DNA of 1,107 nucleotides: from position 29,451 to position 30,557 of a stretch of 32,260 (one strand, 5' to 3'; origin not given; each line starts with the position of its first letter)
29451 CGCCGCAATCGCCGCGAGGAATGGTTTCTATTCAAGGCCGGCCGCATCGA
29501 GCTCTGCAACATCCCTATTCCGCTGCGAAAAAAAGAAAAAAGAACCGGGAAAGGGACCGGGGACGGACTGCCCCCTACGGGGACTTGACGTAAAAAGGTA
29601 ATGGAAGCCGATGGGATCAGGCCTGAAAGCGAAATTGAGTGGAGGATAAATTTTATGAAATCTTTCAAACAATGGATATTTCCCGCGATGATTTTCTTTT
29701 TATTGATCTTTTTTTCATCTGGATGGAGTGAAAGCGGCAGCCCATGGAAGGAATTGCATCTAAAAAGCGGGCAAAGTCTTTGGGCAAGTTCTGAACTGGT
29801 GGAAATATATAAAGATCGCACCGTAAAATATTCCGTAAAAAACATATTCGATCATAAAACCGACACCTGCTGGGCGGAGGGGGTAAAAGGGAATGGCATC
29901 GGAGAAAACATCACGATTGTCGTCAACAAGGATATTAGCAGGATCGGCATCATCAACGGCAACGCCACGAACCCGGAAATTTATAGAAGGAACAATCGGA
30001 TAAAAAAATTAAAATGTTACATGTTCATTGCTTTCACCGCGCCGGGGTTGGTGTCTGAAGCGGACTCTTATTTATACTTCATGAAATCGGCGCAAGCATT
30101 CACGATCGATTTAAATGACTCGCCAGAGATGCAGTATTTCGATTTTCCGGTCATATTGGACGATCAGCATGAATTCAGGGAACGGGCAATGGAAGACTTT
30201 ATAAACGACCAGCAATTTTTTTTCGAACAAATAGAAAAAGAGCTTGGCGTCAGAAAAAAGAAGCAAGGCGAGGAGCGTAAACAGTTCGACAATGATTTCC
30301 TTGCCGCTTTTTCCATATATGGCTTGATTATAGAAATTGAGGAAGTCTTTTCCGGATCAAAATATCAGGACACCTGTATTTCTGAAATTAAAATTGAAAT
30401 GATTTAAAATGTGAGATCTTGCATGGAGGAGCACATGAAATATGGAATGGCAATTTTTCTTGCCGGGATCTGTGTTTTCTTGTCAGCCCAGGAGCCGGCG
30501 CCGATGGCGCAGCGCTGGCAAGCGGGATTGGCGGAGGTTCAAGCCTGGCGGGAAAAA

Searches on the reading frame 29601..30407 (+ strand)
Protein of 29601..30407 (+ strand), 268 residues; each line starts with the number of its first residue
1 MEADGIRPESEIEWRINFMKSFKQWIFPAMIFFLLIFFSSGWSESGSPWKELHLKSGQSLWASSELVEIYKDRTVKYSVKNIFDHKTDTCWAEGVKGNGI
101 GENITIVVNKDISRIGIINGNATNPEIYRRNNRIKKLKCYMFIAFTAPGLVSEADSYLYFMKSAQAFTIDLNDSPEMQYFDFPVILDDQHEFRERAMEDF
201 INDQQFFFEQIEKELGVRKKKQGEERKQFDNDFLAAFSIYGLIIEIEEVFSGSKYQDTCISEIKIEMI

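Call 51: search_protein_families(library=pfam, proteins=[window:29601-30407:+], max_evalue=0.001)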
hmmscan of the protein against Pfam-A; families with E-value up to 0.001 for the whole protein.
window:29601-30407:+ (268 aa): 1 family
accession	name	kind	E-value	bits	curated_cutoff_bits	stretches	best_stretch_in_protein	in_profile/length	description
PF25302.1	NADase_transloc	-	1.3e-21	77.7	27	1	61-265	11-145/146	NAD glycohydrolase translocation F5/8 type C domain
